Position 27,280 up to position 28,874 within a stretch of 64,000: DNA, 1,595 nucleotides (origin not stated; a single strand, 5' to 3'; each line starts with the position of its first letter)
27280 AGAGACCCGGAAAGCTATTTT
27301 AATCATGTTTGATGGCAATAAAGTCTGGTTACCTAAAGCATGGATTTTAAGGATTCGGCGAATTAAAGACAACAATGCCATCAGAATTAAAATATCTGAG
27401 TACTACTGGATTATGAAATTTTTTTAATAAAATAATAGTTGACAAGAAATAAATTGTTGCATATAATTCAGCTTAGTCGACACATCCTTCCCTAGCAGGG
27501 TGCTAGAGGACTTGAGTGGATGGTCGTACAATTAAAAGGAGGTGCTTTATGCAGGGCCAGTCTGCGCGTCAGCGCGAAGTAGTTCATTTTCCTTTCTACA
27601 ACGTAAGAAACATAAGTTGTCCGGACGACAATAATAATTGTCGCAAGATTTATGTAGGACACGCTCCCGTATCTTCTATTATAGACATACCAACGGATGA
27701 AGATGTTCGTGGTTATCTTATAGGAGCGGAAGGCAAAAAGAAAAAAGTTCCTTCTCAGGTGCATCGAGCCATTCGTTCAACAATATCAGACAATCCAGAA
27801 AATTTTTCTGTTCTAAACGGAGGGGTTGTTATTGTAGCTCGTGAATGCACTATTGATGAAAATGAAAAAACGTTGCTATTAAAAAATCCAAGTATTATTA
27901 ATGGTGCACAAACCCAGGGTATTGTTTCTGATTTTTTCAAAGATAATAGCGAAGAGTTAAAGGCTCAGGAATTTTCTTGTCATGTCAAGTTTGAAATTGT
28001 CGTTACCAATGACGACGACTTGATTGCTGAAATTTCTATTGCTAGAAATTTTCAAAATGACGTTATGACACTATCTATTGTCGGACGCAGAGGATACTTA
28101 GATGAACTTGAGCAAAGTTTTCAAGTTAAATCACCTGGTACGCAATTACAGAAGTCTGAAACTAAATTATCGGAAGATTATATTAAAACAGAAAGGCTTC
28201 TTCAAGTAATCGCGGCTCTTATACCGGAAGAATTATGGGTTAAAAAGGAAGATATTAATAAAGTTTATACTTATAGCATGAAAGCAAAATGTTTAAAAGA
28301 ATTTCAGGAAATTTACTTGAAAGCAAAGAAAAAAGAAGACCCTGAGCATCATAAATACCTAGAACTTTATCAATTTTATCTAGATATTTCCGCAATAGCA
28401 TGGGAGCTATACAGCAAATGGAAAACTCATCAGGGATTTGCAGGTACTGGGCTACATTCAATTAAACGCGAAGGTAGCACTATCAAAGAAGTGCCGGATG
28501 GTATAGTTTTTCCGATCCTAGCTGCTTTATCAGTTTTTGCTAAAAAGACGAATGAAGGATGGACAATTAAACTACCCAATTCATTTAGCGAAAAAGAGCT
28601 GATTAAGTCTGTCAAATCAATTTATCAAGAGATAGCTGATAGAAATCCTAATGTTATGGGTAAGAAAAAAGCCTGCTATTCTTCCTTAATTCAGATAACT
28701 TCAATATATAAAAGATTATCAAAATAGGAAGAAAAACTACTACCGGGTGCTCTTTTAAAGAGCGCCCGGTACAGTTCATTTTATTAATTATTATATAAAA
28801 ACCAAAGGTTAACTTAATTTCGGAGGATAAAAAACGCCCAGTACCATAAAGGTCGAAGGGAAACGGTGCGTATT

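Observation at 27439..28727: Island cargo gene with textbook consensus promoter and ParB-like/AIPR-like motif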

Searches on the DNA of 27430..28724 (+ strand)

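Call 68: build_rna_model(alignment_id=A7, structure=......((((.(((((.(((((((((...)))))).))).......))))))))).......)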
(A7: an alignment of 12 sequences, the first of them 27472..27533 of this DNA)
Model R1 built from alignment A7 (12 sequences, 62 columns); structure: as given.
model positions 62; base pairs 18; branch points 0; effective number of sequences 12; information 0.687 bits per position. Calibrated on 0.2 Mb of random sequence (short: E-values are rough).
structure used (alignment columns):
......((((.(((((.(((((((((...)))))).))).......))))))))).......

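Call 69: search_with_rna_model(model_id=R1, sources=[window, L002, L003, L004, L005, L006, L007, L008, L009, L010, L011, L012, L013, L014, L015, L016, L017, L018, L019, L020, L021, L022, L023, L024, L025, L026, L027, L028, L029, L030, L031, L032, L033, L034, L035, L036, L037, L038, L039, L040, L041, L042, L043, L044, L045, L046, L047, L048, L049, L050, L051, L052, L053, L054, L055, L056, L057, L058, L059, L060, L061, L062, L063, L064, L065, L066, L067, L068, L069, L070, L071, L072, L073, L074, L075, L076, L077, L078, L079, L080, L081], max_evalue=1, make_alignment=true)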
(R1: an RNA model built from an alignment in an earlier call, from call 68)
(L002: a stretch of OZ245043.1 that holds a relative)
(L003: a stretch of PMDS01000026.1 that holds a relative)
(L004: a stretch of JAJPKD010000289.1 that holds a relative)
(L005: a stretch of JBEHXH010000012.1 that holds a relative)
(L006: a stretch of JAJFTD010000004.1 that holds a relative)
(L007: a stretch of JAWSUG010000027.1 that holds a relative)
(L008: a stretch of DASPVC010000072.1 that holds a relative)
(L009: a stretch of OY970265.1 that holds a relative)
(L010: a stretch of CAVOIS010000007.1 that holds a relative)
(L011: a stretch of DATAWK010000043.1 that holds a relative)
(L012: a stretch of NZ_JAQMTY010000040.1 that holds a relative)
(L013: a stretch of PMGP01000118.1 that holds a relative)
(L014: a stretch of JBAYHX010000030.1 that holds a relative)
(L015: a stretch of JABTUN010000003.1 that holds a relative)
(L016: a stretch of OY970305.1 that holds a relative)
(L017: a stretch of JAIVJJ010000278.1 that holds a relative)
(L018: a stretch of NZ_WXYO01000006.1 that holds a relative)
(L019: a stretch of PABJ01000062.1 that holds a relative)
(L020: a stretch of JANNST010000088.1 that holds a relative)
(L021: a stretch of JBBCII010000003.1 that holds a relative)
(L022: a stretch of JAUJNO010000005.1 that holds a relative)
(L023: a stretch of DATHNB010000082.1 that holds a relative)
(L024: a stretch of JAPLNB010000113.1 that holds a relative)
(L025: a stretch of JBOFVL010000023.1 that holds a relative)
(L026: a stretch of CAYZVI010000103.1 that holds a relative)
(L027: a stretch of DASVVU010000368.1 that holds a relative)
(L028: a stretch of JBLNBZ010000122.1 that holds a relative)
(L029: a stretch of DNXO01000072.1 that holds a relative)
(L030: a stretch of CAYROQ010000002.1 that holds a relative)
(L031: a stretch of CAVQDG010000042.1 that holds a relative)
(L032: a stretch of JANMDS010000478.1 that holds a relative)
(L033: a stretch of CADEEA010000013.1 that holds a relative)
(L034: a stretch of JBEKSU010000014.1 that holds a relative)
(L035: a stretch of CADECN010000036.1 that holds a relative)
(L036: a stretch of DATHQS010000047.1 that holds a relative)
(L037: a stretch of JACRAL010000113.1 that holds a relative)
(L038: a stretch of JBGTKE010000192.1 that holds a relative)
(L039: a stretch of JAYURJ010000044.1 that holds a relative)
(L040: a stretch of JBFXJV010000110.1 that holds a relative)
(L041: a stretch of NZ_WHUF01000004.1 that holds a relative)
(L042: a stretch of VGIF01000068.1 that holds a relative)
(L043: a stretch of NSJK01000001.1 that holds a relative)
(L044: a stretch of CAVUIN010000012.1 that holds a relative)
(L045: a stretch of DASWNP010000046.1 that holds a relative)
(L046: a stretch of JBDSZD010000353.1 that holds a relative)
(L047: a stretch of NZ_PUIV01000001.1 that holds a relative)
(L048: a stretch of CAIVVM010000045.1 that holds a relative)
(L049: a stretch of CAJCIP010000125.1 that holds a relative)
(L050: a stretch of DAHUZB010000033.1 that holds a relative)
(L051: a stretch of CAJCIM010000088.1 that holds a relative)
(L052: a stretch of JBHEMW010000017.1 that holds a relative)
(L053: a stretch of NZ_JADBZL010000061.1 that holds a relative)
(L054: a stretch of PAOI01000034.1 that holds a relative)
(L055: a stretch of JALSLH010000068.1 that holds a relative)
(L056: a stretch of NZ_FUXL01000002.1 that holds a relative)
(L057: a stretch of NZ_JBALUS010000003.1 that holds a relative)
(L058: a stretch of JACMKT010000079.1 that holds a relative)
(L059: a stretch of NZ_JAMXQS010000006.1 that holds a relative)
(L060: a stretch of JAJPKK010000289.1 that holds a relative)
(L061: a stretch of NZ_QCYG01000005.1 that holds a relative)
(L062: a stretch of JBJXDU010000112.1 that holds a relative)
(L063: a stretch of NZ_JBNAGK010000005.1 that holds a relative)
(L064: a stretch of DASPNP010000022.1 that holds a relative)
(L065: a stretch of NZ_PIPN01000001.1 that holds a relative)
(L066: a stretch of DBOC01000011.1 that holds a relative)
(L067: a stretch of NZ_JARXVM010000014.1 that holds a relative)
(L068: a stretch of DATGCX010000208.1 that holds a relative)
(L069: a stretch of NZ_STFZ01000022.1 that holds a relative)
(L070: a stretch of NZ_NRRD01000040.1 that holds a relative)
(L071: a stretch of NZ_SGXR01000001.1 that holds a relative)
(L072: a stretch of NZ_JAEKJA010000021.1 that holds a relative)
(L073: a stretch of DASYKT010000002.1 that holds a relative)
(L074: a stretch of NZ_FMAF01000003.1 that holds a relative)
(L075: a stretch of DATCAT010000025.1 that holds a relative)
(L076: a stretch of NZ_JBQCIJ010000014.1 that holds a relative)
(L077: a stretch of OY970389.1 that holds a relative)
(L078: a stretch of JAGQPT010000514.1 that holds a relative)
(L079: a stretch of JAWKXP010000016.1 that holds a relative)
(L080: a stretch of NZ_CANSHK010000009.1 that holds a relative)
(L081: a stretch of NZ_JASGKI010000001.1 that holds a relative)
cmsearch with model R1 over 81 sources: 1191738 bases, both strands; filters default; matches with E-value up to 1: 27.
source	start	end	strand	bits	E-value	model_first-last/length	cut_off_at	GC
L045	7888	7949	+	62.9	1.5e-14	1-62/62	no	0.68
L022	7903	7964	+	60.4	8.2e-14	1-62/62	no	0.68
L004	7929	7990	+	57.1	7.5e-13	1-62/62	no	0.47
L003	7907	7968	+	56.1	1.5e-12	1-62/62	no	0.42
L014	7889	7950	+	56.1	1.5e-12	1-62/62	no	0.52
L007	4735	4796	+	55.8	1.8e-12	1-62/62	no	0.48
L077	7915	7976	+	53.6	7.9e-12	1-62/62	no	0.58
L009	7923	7984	+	51.5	3.3e-11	1-62/62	no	0.52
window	27472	27533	+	50.6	6.1e-11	1-62/62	no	0.5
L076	7890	7951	+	46.4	1e-09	1-62/62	no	0.71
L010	7900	7961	+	44.9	2.8e-09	1-62/62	no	0.55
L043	7895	7956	+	41.6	2.6e-08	1-62/62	no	0.69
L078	1853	1914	+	40.8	4.3e-08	1-62/62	no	0.6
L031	7909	7970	+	37.3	4.5e-07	1-62/62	no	0.47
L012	7886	7948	+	37.3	4.6e-07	1-62/62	no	0.44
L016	7932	7992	+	32.6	1.1e-05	1-62/62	no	0.54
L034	2516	2582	+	32.3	1.4e-05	1-62/62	no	0.57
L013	679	738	+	31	3.2e-05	1-62/62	no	0.5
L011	7934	7993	+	26.9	0.00049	1-62/62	no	0.5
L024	2508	2570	+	26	0.00095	1-62/62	no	0.57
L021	7940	7998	+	25.8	0.0011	1-62/62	no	0.53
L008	7904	7964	+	25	0.0018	1-62/62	no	0.57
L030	7923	7983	+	24.5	0.0026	1-62/62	no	0.57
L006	7920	7984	+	22.2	0.012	1-62/62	no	0.58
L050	7884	7945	+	20.4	0.04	1-62/62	no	0.61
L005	7905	7966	+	16.9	0.42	1-62/62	no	0.63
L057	14505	14561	+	16.7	0.49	1-62/62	no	0.67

Alignment A8: 27 matches aligned to the model, 79 columns, each read 5' to 3' on its own strand. Consensus structure (alignment columns), stored with it:
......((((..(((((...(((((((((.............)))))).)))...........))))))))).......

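Call 70: search_with_rna_model(model_id=R1, sources=[window, L002, L003, L004, L005, L006, L007, L008, L009, L010, L011, L012, L013, L014, L015, L016, L017, L018, L019, L020, L021, L022, L023, L024, L025, L026, L027, L028, L029, L030, L031, L032, L033, L034, L035, L036, L037, L038, L039, L040, L041, L042, L043, L044, L045, L046, L047, L048, L049, L050, L051, L052, L053, L054, L055, L056, L057, L058, L059, L060, L061, L062, L063, L064, L065, L066, L067, L068, L069, L070, L071, L072, L073, L074, L075, L076, L077, L078, L079, L080, L081], max_evalue=0.45, make_alignment=true)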
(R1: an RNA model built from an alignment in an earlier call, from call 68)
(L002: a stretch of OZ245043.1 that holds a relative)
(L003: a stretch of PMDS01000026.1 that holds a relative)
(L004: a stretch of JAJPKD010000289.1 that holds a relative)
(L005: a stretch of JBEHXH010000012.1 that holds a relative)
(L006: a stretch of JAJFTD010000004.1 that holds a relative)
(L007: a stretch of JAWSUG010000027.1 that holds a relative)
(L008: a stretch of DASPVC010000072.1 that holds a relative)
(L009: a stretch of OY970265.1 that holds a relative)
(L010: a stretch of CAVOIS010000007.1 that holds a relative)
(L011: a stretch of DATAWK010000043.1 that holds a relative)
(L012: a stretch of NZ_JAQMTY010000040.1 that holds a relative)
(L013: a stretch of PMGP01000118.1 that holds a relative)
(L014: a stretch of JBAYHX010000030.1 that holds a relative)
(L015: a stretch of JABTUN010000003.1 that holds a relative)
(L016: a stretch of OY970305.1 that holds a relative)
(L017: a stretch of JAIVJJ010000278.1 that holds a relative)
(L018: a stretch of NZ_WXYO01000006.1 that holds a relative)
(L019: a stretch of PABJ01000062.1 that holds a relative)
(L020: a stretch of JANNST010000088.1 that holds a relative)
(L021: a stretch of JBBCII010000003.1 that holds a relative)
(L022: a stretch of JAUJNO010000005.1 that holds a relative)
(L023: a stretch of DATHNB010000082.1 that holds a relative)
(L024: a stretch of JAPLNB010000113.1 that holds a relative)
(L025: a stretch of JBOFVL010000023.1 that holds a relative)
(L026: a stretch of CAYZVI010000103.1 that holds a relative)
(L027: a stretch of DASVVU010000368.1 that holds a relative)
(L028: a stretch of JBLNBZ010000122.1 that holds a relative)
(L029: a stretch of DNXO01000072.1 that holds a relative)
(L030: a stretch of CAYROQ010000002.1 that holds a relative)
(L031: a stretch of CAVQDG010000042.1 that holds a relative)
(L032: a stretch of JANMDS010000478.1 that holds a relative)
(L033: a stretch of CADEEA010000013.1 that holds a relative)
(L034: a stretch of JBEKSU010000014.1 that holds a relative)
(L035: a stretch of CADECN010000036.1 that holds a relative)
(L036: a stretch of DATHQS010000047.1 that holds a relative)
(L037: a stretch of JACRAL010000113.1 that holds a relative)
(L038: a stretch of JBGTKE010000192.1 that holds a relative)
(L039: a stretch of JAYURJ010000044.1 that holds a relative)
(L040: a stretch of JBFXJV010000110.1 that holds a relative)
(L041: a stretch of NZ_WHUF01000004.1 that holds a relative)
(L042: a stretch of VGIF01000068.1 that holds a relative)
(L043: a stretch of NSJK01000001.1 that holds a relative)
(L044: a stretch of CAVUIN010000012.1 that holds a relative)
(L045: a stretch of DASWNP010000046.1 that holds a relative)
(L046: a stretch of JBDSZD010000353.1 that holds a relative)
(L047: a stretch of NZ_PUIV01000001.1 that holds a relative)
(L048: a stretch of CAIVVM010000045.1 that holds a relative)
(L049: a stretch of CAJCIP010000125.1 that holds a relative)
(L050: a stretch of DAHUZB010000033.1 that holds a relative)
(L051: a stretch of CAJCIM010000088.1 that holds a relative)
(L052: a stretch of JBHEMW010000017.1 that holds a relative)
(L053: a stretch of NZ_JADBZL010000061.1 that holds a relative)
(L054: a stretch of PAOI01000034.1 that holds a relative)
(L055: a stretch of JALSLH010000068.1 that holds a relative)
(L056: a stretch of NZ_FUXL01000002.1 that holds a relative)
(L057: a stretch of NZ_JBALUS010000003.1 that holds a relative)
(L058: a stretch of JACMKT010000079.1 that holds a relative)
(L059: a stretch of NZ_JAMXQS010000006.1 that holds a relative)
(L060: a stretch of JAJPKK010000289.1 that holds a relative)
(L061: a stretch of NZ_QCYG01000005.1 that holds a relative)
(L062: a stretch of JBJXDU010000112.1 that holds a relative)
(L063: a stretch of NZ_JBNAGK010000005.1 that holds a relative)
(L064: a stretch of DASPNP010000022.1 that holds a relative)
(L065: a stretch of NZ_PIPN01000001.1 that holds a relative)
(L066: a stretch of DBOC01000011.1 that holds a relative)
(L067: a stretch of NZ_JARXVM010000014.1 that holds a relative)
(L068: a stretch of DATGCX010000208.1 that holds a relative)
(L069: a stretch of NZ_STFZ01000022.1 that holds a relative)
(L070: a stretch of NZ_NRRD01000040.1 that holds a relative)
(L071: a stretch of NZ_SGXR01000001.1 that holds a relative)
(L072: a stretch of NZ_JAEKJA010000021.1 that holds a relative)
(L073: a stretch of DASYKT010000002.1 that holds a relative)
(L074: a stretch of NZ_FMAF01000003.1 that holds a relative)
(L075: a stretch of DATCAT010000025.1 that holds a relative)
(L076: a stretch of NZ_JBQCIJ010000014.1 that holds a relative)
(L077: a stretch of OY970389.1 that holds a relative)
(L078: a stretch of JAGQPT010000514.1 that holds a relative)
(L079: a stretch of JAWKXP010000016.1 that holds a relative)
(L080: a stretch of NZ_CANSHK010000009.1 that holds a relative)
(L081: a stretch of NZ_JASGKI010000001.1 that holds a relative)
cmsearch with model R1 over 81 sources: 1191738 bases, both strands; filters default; matches with E-value up to 0.45: 26.
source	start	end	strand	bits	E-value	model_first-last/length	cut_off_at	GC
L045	7888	7949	+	62.9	1.5e-14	1-62/62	no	0.68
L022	7903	7964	+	60.4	8.2e-14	1-62/62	no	0.68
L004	7929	7990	+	57.1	7.5e-13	1-62/62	no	0.47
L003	7907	7968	+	56.1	1.5e-12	1-62/62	no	0.42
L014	7889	7950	+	56.1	1.5e-12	1-62/62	no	0.52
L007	4735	4796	+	55.8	1.8e-12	1-62/62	no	0.48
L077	7915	7976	+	53.6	7.9e-12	1-62/62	no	0.58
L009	7923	7984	+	51.5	3.3e-11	1-62/62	no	0.52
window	27472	27533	+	50.6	6.1e-11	1-62/62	no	0.5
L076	7890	7951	+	46.4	1e-09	1-62/62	no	0.71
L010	7900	7961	+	44.9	2.8e-09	1-62/62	no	0.55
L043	7895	7956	+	41.6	2.6e-08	1-62/62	no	0.69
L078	1853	1914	+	40.8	4.3e-08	1-62/62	no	0.6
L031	7909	7970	+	37.3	4.5e-07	1-62/62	no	0.47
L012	7886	7948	+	37.3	4.6e-07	1-62/62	no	0.44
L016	7932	7992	+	32.6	1.1e-05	1-62/62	no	0.54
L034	2516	2582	+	32.3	1.4e-05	1-62/62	no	0.57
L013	679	738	+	31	3.2e-05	1-62/62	no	0.5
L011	7934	7993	+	26.9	0.00049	1-62/62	no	0.5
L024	2508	2570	+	26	0.00095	1-62/62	no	0.57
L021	7940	7998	+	25.8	0.0011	1-62/62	no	0.53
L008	7904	7964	+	25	0.0018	1-62/62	no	0.57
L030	7923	7983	+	24.5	0.0026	1-62/62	no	0.57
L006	7920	7984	+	22.2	0.012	1-62/62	no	0.58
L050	7884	7945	+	20.4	0.04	1-62/62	no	0.61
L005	7905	7966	+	16.9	0.42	1-62/62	no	0.63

Alignment A9: 26 matches aligned to the model, 79 columns, each read 5' to 3' on its own strand. Consensus structure (alignment columns), stored with it:
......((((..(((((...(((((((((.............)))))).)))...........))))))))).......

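Call 71: build_rna_model(alignment_id=A9)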
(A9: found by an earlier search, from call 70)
Model R2 built from alignment A9 (26 sequences, 79 columns); structure: stored with the alignment.
model positions 62; base pairs 18; branch points 0; effective number of sequences 26; information 0.702 bits per position. Calibrated on 0.2 Mb of random sequence (short: E-values are rough).
structure used (alignment columns):
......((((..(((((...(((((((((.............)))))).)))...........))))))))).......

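Call 73: search_with_rna_model(model_id=R2, sources=[window, L002, L003, L004, L005, L006, L007, L008, L009, L010, L011, L012, L013, L014, L015, L016, L017, L018, L019, L020, L021, L022, L023, L024, L025, L026, L027, L028, L029, L030, L031, L032, L033, L034, L035, L036, L037, L038, L039, L040, L041, L042, L043, L044, L045, L046, L047, L048, L049, L050, L051, L052, L053, L054, L055, L056, L057, L058, L059, L060, L061, L062, L063, L064, L065, L066, L067, L068, L069, L070, L071, L072, L073, L074, L075, L076, L077, L078, L079, L080, L081], max_evalue=1, make_alignment=true)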
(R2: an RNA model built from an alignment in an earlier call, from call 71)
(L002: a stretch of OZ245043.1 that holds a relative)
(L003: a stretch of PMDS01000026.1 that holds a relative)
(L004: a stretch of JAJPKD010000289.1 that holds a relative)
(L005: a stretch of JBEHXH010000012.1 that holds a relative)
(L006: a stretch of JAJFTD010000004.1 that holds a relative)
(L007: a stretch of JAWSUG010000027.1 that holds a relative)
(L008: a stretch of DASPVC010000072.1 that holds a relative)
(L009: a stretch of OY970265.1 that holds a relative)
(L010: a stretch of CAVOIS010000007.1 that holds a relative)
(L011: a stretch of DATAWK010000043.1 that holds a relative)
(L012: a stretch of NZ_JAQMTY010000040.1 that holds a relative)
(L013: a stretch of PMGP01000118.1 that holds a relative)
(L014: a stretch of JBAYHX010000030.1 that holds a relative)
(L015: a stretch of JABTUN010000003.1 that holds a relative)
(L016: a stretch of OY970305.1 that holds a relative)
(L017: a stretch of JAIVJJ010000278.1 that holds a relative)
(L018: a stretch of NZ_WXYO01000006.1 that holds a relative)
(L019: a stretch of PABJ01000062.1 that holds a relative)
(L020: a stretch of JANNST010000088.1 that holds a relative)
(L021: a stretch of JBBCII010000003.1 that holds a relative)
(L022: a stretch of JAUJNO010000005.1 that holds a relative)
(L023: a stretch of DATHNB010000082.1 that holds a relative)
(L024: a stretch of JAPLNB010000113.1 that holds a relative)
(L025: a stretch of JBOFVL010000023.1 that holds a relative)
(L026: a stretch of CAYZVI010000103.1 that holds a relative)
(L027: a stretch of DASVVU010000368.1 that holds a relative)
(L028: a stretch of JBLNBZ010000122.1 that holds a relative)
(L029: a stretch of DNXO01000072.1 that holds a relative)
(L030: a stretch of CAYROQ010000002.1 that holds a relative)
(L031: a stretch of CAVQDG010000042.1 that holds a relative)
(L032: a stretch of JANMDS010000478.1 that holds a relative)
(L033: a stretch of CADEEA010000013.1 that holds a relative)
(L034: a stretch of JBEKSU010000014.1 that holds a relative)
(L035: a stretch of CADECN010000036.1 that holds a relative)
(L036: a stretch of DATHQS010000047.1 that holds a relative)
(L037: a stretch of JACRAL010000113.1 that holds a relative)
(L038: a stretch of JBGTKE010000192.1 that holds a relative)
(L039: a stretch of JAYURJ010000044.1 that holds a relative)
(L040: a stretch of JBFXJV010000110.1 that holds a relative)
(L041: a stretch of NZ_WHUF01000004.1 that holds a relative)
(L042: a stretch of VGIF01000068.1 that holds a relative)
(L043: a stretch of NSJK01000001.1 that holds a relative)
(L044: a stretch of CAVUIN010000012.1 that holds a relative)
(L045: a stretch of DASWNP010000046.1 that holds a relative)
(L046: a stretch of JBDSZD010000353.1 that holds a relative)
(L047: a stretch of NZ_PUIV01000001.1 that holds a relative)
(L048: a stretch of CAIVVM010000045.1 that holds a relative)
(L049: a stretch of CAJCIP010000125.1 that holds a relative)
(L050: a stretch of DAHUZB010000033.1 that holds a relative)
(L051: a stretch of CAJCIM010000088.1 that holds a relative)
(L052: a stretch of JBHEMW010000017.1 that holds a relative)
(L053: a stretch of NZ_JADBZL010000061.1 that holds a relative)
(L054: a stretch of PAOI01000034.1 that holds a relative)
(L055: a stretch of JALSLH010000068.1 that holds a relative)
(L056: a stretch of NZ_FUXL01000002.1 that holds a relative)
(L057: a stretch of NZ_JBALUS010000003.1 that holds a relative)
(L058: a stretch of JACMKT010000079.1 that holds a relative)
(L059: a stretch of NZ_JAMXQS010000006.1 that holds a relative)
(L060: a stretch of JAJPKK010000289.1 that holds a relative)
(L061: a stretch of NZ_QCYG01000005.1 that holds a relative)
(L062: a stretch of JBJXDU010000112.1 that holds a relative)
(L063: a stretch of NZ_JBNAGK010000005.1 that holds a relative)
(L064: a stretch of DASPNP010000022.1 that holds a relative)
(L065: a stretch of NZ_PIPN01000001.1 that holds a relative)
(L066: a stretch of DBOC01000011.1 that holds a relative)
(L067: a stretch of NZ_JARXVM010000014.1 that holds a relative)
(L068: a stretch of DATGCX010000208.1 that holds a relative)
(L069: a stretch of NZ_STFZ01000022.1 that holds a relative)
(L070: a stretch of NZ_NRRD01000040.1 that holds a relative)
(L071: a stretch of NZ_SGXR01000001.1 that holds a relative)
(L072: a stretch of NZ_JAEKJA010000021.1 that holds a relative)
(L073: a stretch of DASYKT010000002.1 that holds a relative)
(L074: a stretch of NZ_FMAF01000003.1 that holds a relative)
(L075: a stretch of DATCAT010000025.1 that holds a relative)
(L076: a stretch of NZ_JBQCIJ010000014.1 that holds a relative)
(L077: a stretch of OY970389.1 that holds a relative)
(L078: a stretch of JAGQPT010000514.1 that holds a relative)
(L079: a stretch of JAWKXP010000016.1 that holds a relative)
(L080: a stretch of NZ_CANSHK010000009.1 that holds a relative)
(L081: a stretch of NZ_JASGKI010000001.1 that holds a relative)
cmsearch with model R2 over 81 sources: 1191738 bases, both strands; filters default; matches with E-value up to 1: 29.
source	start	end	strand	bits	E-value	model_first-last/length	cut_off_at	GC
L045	7888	7949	+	63.3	1.6e-15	1-62/62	no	0.68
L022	7903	7964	+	58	7.1e-14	1-62/62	no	0.68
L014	7889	7950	+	57.1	1.3e-13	1-62/62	no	0.52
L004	7929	7990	+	56.3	2.4e-13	1-62/62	no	0.47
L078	1853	1914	+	54.5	8.4e-13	1-62/62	no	0.6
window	27472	27533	+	51.8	5.6e-12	1-62/62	no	0.5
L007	4735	4796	+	51.1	9.6e-12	1-62/62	no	0.48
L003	7907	7968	+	50.6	1.3e-11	1-62/62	no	0.42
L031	7909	7970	+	49.6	2.7e-11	1-62/62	no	0.47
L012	7886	7948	+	49.3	3.5e-11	1-62/62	no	0.44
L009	7923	7984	+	49.2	3.5e-11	1-62/62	no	0.52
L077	7915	7976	+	47.8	9.9e-11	1-62/62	no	0.58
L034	2516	2582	+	47.3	1.4e-10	1-62/62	no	0.57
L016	7932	7992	+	44.6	9.2e-10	1-62/62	no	0.54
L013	679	738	+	44.6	9.7e-10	1-62/62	no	0.5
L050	7884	7945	+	43.2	2.5e-09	1-62/62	no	0.61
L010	7899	7961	+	42.9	3.2e-09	1-62/62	no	0.54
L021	7940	7998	+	42.7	3.6e-09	1-62/62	no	0.53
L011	7934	7993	+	41.9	6.5e-09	1-62/62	no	0.5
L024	2508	2570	+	41.6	8e-09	1-62/62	no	0.57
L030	7923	7983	+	41.2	1e-08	1-62/62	no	0.57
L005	7905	7966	+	40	2.6e-08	1-62/62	no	0.63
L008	7904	7964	+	39.9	2.6e-08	1-62/62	no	0.57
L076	7890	7951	+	38.1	9.3e-08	1-62/62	no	0.71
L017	515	580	+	37.6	1.4e-07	1-62/62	no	0.35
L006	7920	7984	+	33.5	2.6e-06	1-62/62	no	0.58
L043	7895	7956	+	30.3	2.3e-05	1-62/62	no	0.69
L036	483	549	+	26.3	0.0004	1-62/62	no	0.48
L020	7932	7996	+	21.4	0.013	1-62/62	no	0.45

Alignment A10: 29 matches aligned to the model, 79 columns, each read 5' to 3' on its own strand. Consensus structure (alignment columns), stored with it:
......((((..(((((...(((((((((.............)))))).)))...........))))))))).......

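Call 79: search_rna_families(source=window, start=27430, end=27560, threshold=evalue, max_evalue=10)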
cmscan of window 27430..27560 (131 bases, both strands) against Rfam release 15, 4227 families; matches with E-value up to 10: 0.
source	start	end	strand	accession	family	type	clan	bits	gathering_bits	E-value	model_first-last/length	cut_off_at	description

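Call 90: build_rna_model(alignment_id=A11, structure=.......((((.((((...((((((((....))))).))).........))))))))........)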
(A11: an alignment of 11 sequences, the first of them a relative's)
Model R3 built from alignment A11 (11 sequences, 65 columns); structure: as given.
model positions 62; base pairs 16; branch points 0; effective number of sequences 6.58; information 0.902 bits per position. Calibrated on 0.2 Mb of random sequence (short: E-values are rough).
structure used (alignment columns):
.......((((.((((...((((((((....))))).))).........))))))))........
